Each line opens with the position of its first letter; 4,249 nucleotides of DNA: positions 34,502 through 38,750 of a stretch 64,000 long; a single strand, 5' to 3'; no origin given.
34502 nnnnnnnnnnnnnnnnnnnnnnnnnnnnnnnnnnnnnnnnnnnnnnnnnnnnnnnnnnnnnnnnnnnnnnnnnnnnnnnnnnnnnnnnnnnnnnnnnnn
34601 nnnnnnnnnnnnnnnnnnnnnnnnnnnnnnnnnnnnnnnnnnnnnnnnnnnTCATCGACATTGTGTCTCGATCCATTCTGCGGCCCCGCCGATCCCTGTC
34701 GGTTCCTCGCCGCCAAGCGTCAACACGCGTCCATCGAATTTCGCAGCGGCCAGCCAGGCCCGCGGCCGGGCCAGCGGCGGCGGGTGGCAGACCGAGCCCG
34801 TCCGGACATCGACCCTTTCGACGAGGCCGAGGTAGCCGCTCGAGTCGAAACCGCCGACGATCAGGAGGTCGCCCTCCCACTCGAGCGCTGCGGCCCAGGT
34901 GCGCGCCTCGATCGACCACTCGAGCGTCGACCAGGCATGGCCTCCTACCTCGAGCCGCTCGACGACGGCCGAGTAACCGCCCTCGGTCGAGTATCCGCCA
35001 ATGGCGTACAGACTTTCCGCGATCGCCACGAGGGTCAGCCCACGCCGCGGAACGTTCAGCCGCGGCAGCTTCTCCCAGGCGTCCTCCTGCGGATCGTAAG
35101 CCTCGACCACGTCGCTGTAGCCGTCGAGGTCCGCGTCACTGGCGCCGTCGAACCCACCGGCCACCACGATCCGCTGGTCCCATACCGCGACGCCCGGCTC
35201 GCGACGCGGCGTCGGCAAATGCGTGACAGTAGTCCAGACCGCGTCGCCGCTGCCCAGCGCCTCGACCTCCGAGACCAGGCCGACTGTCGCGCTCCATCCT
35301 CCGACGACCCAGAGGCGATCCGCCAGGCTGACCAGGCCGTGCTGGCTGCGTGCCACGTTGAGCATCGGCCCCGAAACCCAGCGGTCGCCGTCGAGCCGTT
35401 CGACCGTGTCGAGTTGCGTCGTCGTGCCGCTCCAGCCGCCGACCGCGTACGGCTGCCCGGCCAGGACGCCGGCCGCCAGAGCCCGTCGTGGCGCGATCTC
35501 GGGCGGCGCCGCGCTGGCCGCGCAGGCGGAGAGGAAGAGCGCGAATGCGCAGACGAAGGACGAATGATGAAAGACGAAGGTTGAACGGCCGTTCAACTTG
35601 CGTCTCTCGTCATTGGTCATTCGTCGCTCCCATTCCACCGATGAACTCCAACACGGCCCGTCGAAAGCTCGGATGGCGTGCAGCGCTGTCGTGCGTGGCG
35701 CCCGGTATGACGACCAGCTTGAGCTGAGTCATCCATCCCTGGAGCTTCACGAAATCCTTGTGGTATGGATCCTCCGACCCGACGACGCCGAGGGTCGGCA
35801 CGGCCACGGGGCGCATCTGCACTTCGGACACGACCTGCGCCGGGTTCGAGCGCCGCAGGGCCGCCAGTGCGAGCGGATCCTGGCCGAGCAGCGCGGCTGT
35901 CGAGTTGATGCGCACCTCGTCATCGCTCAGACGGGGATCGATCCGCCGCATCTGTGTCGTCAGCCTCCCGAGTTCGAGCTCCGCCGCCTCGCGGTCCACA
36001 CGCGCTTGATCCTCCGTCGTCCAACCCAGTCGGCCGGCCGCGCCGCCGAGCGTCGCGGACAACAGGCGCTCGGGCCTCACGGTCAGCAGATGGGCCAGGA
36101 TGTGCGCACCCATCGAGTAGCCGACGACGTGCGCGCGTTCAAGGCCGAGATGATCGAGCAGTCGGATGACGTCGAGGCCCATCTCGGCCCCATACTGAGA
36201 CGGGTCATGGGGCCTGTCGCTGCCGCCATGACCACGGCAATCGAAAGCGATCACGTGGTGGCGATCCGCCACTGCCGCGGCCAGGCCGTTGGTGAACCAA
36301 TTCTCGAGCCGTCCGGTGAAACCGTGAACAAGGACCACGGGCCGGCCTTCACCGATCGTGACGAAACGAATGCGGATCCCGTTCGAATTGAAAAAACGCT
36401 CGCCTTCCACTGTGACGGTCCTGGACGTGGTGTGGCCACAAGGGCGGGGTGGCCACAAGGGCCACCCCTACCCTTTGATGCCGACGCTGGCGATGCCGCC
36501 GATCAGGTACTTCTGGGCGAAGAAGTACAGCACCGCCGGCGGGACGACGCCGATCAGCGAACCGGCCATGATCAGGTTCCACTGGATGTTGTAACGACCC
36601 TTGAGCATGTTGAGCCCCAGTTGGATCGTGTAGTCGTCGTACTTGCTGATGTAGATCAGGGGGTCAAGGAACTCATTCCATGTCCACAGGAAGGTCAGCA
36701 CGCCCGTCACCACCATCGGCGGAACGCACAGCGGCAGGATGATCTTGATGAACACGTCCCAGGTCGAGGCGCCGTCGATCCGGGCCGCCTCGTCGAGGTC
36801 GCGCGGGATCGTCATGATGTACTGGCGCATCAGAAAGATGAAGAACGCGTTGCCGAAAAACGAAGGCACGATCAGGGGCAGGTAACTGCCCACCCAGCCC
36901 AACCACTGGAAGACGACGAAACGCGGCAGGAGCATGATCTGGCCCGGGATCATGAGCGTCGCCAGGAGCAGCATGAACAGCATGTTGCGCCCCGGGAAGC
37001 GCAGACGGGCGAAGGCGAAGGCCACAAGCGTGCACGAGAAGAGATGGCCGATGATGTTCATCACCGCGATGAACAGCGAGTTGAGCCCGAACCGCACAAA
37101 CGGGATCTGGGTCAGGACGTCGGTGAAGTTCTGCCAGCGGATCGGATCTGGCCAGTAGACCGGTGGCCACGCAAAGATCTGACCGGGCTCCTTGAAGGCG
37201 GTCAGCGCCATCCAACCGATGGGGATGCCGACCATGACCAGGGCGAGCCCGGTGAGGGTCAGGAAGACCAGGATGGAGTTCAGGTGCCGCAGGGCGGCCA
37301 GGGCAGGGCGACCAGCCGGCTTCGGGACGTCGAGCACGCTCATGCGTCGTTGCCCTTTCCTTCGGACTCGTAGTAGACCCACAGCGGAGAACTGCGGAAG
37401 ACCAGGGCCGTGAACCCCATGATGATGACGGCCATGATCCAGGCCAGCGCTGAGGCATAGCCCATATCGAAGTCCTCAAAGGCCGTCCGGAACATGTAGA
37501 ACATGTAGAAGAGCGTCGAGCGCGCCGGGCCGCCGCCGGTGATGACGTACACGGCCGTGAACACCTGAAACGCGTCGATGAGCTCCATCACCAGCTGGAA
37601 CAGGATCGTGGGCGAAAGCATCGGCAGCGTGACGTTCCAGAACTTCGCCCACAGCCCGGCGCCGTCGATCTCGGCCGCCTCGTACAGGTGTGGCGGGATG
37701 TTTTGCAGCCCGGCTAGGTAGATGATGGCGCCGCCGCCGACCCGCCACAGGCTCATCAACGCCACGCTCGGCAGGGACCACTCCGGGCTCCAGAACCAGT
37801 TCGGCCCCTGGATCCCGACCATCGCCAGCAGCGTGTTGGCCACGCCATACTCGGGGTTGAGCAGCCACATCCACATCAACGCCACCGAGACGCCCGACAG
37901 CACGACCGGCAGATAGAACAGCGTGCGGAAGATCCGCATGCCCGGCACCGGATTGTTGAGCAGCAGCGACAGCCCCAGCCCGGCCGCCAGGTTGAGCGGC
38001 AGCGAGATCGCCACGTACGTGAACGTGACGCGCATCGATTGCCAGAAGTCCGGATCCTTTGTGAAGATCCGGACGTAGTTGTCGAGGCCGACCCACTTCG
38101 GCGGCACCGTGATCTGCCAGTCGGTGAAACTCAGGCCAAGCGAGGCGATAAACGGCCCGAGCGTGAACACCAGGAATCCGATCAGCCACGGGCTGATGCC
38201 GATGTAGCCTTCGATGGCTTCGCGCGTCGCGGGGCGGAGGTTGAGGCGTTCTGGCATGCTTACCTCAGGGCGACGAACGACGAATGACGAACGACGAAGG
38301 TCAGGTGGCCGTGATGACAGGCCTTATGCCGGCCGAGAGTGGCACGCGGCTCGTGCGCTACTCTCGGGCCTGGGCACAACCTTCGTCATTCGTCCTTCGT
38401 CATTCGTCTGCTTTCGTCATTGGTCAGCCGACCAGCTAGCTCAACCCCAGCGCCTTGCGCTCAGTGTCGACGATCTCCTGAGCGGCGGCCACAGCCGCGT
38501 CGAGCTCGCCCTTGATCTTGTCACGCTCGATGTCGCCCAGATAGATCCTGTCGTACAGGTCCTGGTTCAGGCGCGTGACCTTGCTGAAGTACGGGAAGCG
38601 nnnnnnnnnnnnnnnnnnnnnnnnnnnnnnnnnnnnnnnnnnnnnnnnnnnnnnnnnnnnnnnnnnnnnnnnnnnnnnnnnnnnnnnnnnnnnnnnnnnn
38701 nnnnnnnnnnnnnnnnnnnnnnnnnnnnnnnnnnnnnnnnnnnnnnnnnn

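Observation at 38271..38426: A family of intergenic hairpins whose arms are arrays of about four tandem 7-nt units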

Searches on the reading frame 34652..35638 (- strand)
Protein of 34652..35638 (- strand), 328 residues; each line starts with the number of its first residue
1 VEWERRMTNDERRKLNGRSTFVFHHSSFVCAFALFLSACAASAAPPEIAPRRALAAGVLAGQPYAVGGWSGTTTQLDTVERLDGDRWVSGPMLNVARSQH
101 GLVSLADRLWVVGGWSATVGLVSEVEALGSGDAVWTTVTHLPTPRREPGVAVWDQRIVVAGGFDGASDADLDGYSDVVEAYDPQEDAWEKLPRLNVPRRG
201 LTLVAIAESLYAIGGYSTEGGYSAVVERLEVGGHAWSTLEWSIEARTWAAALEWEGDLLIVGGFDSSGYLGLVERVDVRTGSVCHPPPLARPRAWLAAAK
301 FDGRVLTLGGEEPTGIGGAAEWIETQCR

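Call 13: search_protein_families(library=pfam, proteins=[window:34652-35638:-])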
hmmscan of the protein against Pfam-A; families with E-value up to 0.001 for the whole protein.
window:34652-35638:- (328 aa): 9 families
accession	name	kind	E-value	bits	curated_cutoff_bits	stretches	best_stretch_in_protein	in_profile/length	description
PF01344.31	Kelch_1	-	1.3e-34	117.7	20.1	3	144-194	1-45/46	Kelch motif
PF13964.12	Kelch_6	-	1.2e-17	63.6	25.3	1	149-198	6-50/50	Kelch motif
PF24681.1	Kelch_KLHDC2_KLHL20_DRC7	-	5.2e-15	55.8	50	2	94-192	101-195/221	KLHDC2/KLHL20/DRC7 Kelch-repeats domain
PF07646.21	Kelch_2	-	1.1e-12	47.7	21.3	1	144-194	1-47/48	Kelch motif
PF25210.1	Kelch_FKB95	-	1.7e-11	44.7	70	1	82-193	18-125/268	FKB95, Kelch-repeats domain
PF13418.12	Kelch_4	-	1.7e-09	37.9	21.6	0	197-223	1-28/49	Galactose oxidase, central domain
PF24981.1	Beta-prop_ATRN-LZTR1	-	4e-09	36.6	50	1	102-266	99-282/289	Attractin/LZTR1 beta-propeller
PF13415.12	Kelch_3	-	3.2e-08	34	22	0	156-206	3-48/48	Galactose oxidase, central domain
PF24996.1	NANM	-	2.1e-07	30.6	45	1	128-218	36-127/350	N-acetylneuraminate epimerase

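Call 84: find_homologous_proteins(query=window:34652-35620:-, max_evalue=1e-40)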
Query window:34652-35620:- (322 aa): 70 proteins with E <= 1e-40 among 8000 candidates.
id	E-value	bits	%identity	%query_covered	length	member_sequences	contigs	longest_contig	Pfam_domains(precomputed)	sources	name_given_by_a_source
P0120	2.6e-210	716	99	100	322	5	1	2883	PF24996.1,PF07646.22,PF13964.13,PF24681.2,PF13415.13,PF24981.2,PF01344.32,PF25210.2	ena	-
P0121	6.2e-122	425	67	89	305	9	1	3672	PF24996.1,PF07646.22,PF13964.13,PF24681.2,PF13415.13,PF24981.2,PF01344.32,PF25210.2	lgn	-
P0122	4.0e-121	422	66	93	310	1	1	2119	PF24996.1,PF07646.22,PF13964.13,PF24681.2,PF13415.13,PF24981.2,PF01344.32,PF25210.2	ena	-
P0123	8.4e-117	408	66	90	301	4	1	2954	PF24996.1,PF07646.22,PF13964.13,PF24681.2,PF13415.13,PF24981.2,PF01344.32,PF25210.2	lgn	-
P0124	2.2e-116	407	66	89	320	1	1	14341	PF24996.1,PF07646.22,PF13964.13,PF24681.2,PF13415.13,PF24981.2,PF01344.32,PF25210.2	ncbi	-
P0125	3.7e-116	406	65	90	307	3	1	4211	PF24996.1,PF07646.22,PF13964.13,PF24681.2,PF13415.13,PF24981.2,PF01344.32,PF25210.2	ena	-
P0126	1.5e-114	401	68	88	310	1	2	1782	PF24996.1,PF07646.22,PF13964.13,PF24681.2,PF13415.13,PF24981.2,PF01344.32,PF25210.2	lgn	-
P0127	6.6e-107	376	61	88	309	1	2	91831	PF24996.1,PF07646.22,PF13964.13,PF24681.2,PF13415.13,PF24981.2,PF01344.32,PF25210.2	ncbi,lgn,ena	-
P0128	9.9e-97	342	58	87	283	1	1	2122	PF24996.1,PF07646.22,PF13964.13,PF24681.2,PF13415.13,PF24981.2,PF01344.32,PF25210.2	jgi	jgi:hypothetical protein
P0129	2.1e-95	338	53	93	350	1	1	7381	PF24996.1,PF07646.22,PF13964.13,PF24681.2,PF13415.13,PF24981.2,PF01344.32,PF25210.2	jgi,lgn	-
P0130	1.4e-92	329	58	89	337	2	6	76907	PF24996.1,PF07646.22,PF13964.13,PF24681.2,PF13415.13,PF24981.2,PF01344.32,PF25210.2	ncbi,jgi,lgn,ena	-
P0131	1.5e-92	329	51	93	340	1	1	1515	PF24996.1,PF07646.22,PF13964.13,PF24681.2,PF13415.13,PF24981.2,PF01344.32,PF25210.2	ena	-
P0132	2.9e-92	328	54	88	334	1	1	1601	PF24996.1,PF07646.22,PF13964.13,PF24681.2,PF13415.13,PF24981.2,PF01344.32,PF25210.2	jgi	jgi:Kelch motif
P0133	4.0e-92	327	51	99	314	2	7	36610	PF24996.1,PF07646.22,PF13964.13,PF24681.2,PF13415.13,PF24981.2,PF01344.32,PF25210.2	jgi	jgi:N-acetylneuraminic acid mutarotase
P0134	4.7e-92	327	51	93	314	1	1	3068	PF24996.1,PF07646.22,PF13964.13,PF24681.2,PF13415.13,PF24981.2,PF01344.32,PF25210.2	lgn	-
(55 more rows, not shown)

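Call 86: find_encoding_contigs(protein=P0127, flank=5000, max_places=1)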
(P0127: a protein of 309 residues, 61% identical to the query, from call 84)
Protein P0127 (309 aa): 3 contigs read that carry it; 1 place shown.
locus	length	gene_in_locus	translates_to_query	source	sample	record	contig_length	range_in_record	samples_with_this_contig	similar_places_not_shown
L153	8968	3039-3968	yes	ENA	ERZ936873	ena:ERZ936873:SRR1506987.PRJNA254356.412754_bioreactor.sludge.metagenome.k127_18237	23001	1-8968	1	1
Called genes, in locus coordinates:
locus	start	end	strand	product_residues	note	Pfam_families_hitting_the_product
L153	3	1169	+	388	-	?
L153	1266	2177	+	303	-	PF00528:BPD_transp_1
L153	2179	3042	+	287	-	PF00528:BPD_transp_1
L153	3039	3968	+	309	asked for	PF13964:Beta-prop_Calicin (weak), PF24681:Kelch_KLHDC2_KLHL20_DRC7, PF24981:Beta-prop_ATRN-LZTR1, PF13415:Beta-prop_FBX42, PF01344:Kelch_1 (weak), PF13964:Beta-prop_Calicin, PF01344:Kelch_1, PF24681:Kelch_KLHDC2_KLHL20_DRC7 (weak), +3 more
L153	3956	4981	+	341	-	PF03747:ADP_ribosyl_GH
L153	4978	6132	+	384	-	PF06857:ACP, PF03328:HpcH_HpaI, PF15617:C-C_Bond_Lyase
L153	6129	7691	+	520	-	PF04223:CitF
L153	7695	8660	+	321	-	PF00756:Esterase, PF00561:Abhydrolase_1 (weak), PF12146:Hydrolase_4 (weak)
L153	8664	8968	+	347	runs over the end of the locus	PF03747:ADP_ribosyl_GH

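Call 87: find_encoding_contigs(protein=P0124, flank=5000, max_places=1)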
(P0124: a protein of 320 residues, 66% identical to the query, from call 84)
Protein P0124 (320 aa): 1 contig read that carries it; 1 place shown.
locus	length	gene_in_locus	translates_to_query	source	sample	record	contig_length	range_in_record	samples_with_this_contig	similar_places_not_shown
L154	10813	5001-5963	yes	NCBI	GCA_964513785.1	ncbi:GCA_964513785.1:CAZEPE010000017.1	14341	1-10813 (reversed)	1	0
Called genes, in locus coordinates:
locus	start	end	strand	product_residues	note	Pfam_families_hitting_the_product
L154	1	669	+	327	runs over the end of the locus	PF03747:ADP_ribosyl_GH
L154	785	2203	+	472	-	-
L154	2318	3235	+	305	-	PF00528:BPD_transp_1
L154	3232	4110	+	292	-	PF00528:BPD_transp_1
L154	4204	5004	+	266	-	PF00561:Abhydrolase_1, PF12146:Hydrolase_4, PF12697:Abhydrolase_6, PF03096:Ndr (faint)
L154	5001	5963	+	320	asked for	PF01344:Kelch_1 (weak), PF24981:Beta-prop_ATRN-LZTR1, PF25210:Kelch_FKB95, PF24681:Kelch_KLHDC2_KLHL20_DRC7, PF13415:Beta-prop_FBX42, PF01344:Kelch_1, PF13964:Beta-prop_Calicin, PF01344:Kelch_1, +2 more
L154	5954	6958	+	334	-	PF03747:ADP_ribosyl_GH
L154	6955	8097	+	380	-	PF06857:ACP, PF03328:HpcH_HpaI, PF15617:C-C_Bond_Lyase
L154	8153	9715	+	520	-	PF04223:CitF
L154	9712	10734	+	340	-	PF00756:Esterase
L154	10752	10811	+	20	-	?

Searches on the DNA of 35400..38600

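Call 53: search_rna_families(source=window, start=35400, end=38600, threshold=evalue, max_evalue=1)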
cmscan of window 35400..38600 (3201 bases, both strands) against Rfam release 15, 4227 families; matches with E-value up to 1: 4.
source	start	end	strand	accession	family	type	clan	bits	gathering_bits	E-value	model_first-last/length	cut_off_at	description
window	35533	35633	-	RF00766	mir-335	Gene; miRNA;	-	26.5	64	0.0067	1-92/92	no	mir-335 microRNA precursor family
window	35555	35622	-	RF03777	MIR533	Gene; miRNA;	-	22.6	80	0.14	1-125/125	no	MIR533 microRNA precursor family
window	38272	38408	-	RF04104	MIR918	Gene; miRNA;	-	22.6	268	0.49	1-265/265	no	MIR918 microRNA precursor family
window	35896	35950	-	RF01145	sR14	Gene; snRNA; snoRNA; CD-box;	-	15.7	38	0.54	1-54/54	no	Small nucleolar RNA sR14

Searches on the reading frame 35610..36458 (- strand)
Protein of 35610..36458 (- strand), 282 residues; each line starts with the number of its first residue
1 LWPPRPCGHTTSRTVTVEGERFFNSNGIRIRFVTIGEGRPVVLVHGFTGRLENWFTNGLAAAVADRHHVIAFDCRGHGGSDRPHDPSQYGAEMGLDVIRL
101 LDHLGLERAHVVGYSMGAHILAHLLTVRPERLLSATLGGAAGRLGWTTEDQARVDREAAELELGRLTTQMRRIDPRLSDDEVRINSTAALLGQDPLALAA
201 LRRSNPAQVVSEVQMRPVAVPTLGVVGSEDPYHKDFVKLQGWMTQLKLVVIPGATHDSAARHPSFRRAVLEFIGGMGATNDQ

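Call 13: search_protein_families(library=pfam, proteins=[window:35610-36458:-])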
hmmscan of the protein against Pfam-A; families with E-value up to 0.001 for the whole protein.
window:35610-36458:- (282 aa): 3 families
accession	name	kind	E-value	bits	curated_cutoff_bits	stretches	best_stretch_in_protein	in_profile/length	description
PF00561.26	Abhydrolase_1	-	1.4e-23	84.3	25.8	1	40-152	2-124/245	alpha/beta hydrolase fold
PF12697.13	Abhydrolase_6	-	1.6e-19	71.8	26.3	1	41-262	1-210/217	Alpha/beta hydrolase family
PF12146.15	Hydrolase_4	-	1.4e-08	34.8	27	1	41-231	7-203/239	Serine aminopeptidase, S33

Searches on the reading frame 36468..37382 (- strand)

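Call 13: search_protein_families(library=pfam, proteins=[window:36468-37382:-])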
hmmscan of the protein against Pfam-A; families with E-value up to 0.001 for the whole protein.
window:36468-37382:- (304 aa): 1 family
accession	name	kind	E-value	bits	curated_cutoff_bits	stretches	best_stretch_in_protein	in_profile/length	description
PF00528.27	BPD_transp_1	-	1.8e-18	67.4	26.4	1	120-289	4-174/184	Binding-protein-dependent transport system inner membrane component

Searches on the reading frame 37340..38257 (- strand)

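Call 13: search_protein_families(library=pfam, proteins=[window:37340-38257:-])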
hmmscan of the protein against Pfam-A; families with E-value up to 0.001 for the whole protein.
window:37340-38257:- (305 aa): 1 family
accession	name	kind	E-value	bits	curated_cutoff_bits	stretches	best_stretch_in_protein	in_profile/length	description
PF00528.27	BPD_transp_1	-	2.6e-13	50.6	26.4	1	107-287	21-172/184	Binding-protein-dependent transport system inner membrane component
